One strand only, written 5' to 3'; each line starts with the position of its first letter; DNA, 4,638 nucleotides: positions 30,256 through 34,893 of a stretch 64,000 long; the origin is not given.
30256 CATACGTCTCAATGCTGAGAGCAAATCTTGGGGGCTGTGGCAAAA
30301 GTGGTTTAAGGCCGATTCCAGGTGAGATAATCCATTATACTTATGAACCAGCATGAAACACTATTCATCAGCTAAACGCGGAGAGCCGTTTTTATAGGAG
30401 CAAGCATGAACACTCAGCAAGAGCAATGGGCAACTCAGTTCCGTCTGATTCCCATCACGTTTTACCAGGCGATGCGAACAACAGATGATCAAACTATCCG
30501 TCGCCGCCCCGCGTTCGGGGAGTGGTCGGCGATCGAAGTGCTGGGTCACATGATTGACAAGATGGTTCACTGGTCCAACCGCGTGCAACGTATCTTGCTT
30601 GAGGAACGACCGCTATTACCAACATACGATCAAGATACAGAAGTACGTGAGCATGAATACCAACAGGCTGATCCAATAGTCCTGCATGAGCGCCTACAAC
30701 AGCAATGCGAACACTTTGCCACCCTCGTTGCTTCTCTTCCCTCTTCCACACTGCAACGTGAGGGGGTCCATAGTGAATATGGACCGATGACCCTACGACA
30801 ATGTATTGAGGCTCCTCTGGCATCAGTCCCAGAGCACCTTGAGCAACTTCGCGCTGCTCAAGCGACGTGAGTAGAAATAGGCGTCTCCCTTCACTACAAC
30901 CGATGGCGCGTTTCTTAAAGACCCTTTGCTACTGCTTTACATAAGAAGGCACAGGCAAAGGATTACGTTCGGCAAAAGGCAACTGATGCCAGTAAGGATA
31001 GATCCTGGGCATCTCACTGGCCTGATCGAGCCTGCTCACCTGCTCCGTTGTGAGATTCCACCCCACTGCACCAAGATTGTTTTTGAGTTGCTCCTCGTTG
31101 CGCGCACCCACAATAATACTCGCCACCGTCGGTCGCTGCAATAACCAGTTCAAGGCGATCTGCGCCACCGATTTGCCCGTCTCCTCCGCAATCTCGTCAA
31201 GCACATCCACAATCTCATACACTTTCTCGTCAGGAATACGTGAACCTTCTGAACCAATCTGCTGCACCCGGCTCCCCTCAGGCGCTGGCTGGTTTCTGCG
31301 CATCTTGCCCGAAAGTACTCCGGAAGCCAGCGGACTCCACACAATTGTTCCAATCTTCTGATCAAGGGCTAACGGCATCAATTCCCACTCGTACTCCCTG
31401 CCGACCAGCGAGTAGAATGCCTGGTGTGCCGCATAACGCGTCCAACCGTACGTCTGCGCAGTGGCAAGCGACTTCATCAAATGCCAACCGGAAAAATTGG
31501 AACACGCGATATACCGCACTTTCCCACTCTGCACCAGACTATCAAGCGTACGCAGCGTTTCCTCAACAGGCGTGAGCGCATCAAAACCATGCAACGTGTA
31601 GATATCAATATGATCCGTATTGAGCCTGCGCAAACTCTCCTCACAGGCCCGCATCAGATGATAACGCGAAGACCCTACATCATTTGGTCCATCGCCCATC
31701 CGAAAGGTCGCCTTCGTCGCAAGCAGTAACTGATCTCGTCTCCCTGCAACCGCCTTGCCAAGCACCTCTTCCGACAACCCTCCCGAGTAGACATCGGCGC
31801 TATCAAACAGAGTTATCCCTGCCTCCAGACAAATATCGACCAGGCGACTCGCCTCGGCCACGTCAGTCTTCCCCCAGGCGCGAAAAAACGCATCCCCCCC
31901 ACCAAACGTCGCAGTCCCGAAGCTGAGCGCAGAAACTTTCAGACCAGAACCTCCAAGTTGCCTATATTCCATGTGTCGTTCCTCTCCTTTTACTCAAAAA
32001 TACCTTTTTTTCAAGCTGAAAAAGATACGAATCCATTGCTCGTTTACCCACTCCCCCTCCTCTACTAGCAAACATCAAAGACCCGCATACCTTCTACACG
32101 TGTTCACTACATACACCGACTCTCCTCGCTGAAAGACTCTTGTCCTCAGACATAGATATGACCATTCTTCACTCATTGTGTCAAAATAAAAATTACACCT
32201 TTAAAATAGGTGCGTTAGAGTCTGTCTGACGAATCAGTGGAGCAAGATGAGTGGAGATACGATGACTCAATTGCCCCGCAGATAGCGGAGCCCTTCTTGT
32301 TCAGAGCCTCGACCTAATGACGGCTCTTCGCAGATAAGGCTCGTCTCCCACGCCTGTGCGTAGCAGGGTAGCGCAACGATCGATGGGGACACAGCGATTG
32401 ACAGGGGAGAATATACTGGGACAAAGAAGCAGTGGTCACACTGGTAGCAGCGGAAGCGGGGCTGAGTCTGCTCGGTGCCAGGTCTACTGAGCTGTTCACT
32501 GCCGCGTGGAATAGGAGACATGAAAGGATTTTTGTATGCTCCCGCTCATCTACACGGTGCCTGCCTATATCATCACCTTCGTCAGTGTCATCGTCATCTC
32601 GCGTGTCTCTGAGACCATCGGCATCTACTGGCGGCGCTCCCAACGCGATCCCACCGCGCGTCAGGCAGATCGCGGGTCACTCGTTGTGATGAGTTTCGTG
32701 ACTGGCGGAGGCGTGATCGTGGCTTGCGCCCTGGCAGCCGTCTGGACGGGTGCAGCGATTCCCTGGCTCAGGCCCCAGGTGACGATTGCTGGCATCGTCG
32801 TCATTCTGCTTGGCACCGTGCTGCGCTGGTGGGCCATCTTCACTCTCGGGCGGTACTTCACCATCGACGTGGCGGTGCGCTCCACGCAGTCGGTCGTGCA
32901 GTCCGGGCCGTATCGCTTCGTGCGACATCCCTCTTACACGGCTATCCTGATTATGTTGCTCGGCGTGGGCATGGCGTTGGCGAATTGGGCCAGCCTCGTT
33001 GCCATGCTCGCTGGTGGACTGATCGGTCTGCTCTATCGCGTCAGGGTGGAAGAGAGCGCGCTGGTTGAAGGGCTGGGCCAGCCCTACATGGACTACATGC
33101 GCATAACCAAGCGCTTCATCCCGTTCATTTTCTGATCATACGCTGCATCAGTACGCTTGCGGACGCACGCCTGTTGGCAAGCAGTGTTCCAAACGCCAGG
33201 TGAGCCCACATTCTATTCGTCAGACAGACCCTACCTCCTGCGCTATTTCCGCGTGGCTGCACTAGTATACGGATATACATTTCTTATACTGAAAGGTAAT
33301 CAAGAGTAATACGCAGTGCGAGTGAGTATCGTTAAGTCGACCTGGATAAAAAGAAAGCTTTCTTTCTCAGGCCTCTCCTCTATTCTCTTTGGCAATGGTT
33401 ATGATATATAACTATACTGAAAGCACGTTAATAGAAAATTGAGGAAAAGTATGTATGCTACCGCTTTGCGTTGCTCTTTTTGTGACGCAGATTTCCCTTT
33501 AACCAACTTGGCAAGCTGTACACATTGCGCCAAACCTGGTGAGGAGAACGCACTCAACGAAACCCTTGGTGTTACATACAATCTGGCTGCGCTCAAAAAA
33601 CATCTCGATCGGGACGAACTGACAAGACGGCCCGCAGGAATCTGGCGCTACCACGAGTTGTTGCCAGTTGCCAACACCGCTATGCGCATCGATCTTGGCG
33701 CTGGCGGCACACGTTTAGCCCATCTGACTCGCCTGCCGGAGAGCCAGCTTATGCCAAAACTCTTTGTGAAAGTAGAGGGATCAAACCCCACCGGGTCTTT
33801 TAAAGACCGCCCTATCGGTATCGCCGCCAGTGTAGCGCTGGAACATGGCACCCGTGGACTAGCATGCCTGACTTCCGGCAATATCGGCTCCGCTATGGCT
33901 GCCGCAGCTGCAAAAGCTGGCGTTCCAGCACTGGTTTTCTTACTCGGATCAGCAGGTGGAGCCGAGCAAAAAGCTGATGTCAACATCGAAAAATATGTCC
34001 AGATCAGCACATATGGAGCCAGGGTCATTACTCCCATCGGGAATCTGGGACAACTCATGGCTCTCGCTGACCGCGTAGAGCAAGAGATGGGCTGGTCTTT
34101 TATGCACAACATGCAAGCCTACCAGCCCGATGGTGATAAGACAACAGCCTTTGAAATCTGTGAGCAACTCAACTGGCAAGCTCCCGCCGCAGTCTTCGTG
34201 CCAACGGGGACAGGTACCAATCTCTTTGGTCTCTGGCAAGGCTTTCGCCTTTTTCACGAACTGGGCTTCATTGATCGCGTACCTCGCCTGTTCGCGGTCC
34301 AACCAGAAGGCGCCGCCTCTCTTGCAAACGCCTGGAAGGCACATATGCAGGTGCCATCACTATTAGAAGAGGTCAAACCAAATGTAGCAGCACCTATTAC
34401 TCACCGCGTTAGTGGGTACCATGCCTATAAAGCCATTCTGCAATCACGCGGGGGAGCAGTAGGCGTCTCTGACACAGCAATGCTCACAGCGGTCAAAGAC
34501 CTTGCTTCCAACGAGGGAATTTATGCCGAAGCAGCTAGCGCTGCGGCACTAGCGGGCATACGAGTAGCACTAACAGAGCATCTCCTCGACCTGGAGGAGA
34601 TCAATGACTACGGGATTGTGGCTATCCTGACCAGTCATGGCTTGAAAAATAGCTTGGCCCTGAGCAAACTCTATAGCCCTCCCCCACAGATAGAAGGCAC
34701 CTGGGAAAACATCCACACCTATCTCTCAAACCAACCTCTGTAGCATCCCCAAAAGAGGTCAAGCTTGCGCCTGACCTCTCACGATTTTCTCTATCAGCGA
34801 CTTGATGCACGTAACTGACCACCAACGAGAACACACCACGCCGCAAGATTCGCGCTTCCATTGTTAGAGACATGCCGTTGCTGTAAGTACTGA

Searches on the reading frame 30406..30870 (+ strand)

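Call 36: search_protein_families(library=pfam, proteins=[window:30406-30870:+], max_evalue=0.01)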
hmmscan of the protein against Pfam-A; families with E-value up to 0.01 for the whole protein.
window:30406-30870:+ (154 aa): 2 families
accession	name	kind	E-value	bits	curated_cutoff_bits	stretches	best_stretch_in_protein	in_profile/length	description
PF12867.12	DinB_2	-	3.6e-12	47.3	24.8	1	19-136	9-116/128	DinB superfamily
PF11716.13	MDMPI_N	-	0.0029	18.7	24.2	1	23-123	12-114/140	Mycothiol maleylpyruvate isomerase N-terminal domain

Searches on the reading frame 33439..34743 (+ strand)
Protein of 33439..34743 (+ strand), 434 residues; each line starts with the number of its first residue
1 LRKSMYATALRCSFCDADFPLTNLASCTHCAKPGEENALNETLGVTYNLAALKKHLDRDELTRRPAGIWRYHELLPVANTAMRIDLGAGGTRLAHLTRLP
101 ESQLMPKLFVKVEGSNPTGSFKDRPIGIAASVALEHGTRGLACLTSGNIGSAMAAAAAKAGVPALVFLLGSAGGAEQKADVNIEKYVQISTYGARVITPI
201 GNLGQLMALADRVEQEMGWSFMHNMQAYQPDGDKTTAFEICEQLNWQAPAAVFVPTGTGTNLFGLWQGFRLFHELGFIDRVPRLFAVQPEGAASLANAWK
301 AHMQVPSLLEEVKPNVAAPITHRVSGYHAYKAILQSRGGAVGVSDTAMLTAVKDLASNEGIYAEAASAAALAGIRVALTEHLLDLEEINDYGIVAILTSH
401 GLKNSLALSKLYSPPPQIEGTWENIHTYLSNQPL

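Call 8: search_protein_families(library=pfam, proteins=[window:33439-34743:+], max_evalue=0.001)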
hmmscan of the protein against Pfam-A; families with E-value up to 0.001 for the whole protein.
window:33439-34743:+ (434 aa): 1 family
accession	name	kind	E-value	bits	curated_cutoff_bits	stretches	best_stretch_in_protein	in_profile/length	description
PF00291.31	PALP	-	3.1e-54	184.8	35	1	85-381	2-276/295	Pyridoxal-phosphate dependent enzyme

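Call 79: find_homologous_proteins(query=window:33439-34743:+, max_evalue=1e-30)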
Query window:33439-34743:+ (434 aa): 857 proteins with E <= 1e-30 among 8000 candidates; the best 120 are listed.
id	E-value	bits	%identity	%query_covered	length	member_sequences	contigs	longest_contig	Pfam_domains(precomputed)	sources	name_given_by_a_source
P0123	5.9e-286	966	99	99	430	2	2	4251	PF00291.32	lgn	-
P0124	4.1e-235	799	80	98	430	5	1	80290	PF00291.32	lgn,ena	-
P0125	1.1e-234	797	81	98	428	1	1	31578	PF00291.32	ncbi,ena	-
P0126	6.4e-231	785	80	99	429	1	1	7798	PF00291.32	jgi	jgi:threonine synthase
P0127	2.5e-230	783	80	98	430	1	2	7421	PF00291.32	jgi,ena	-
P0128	3.0e-225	766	78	98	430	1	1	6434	PF00291.32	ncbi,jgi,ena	-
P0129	7.0e-223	758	77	98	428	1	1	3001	PF00291.32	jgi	jgi:threonine synthase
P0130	2.7e-221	753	76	99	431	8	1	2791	PF00291.32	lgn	-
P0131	1.4e-217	741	75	99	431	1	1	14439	PF00291.32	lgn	-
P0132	9.0e-216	735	77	98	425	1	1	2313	PF00291.32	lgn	-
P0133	2.4e-212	724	75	99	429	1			PF00291.32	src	-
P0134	4.6e-211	719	75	98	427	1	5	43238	PF00291.32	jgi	jgi:threonine synthase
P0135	6.0e-211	719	75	98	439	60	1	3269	PF00291.32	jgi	-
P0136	8.1e-211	719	75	99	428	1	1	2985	PF00291.32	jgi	-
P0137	1.7e-210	718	75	99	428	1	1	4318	PF00291.32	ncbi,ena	-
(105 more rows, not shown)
